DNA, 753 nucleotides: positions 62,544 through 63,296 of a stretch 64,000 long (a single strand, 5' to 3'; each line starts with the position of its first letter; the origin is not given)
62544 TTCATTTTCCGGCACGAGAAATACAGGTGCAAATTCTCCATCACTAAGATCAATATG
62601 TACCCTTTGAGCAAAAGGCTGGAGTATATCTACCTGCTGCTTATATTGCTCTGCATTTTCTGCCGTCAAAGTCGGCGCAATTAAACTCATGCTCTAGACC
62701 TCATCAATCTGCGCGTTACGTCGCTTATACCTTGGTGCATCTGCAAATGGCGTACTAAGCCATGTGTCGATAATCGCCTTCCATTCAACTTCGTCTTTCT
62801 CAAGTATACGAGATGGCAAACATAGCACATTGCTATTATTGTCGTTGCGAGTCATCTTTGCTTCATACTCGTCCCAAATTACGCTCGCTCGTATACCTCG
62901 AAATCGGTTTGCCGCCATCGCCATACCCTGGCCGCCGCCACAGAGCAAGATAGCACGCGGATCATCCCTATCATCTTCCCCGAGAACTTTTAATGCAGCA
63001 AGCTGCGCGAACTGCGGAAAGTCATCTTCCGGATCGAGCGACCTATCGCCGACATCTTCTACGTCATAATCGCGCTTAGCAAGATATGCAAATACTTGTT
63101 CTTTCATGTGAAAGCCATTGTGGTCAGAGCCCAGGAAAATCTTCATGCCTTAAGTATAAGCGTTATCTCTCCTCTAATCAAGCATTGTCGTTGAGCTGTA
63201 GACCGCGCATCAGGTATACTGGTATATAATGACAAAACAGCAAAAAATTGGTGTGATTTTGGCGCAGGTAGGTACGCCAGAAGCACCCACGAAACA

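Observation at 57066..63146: Pentose-phosphate / aldolase / kinase supercluster without transaldolase, ending in a LOG-like gene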

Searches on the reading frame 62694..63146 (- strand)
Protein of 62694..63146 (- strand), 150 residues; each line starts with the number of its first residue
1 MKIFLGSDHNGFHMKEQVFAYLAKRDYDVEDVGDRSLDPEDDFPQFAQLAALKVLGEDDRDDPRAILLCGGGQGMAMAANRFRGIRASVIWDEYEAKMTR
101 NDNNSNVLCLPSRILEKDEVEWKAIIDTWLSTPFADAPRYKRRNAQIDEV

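Call 3: search_protein_families(library=pfam, proteins=[window:62694-63146:-], max_evalue=0.01)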
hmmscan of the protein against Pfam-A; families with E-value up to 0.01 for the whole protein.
window:62694-63146:- (150 aa): 1 family
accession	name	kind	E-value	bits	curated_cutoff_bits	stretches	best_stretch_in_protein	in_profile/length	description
PF02502.23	LacAB_rpiB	-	6.8e-41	139.9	24.7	1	3-147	1-138/138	Ribose/Galactose Isomerase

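Call 4: search_protein_families(library=ncbifam, proteins=[window:62694-63146:-], max_evalue=0.01)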
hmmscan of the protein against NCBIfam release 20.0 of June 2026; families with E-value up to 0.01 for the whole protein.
window:62694-63146:- (150 aa): 12 families
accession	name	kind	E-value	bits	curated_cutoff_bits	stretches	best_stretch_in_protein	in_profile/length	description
NF004051.0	PRK05571.1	subfamily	1.8e-41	141.4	135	1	1-149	2-144/149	ribose-5-phosphate isomerase B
TIGR00689.1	rpiB_lacA_lacB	subfamily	9.3e-41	139.1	88.3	1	3-149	1-141/145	RpiB/LacA/LacB family sugar-phosphate isomerase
TIGR01120.1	rpiB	equivalog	5.1e-37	127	138.65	1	2-149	1-141/143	ribose 5-phosphate isomerase B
TIGR02133.1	RPI_actino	equivalog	5.8e-36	123.6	168.2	1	1-144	1-139/148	ribose-5-phosphate isomerase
NF051858.1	EryPhIsonDerIRhiz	equivalog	1.4e-20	73.9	240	1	1-148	1-144/150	D-erythrulose-4-phosphate isomerase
NF006380.0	PRK08621.1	equivalog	6.4e-20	72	164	1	1-135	1-127/142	galactose-6-phosphate isomerase subunit LacA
NF006381.0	PRK08622.1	equivalog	6e-17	62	234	1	1-149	1-143/171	galactose-6-phosphate isomerase subunit LacB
NF009257.0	PRK12613.1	equivalog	2.4e-14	53.7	243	1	1-134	1-125/141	galactose-6-phosphate isomerase subunit LacA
TIGR01118.1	lacA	equivalog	2.4e-12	47.2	181.1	1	1-127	1-119/141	galactose-6-phosphate isomerase subunit LacA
TIGR01119.1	lacB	equivalog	8.6e-11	41.8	312.55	1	1-148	1-142/171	galactose-6-phosphate isomerase subunit LacB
NF009258.0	PRK12615.1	equivalog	5.6e-10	39.4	325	1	1-148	1-142/171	galactose-6-phosphate isomerase subunit LacB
NF006753.0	PRK09273.1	equivalog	3.9e-05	23.1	137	1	69-111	71-113/211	hypothetical protein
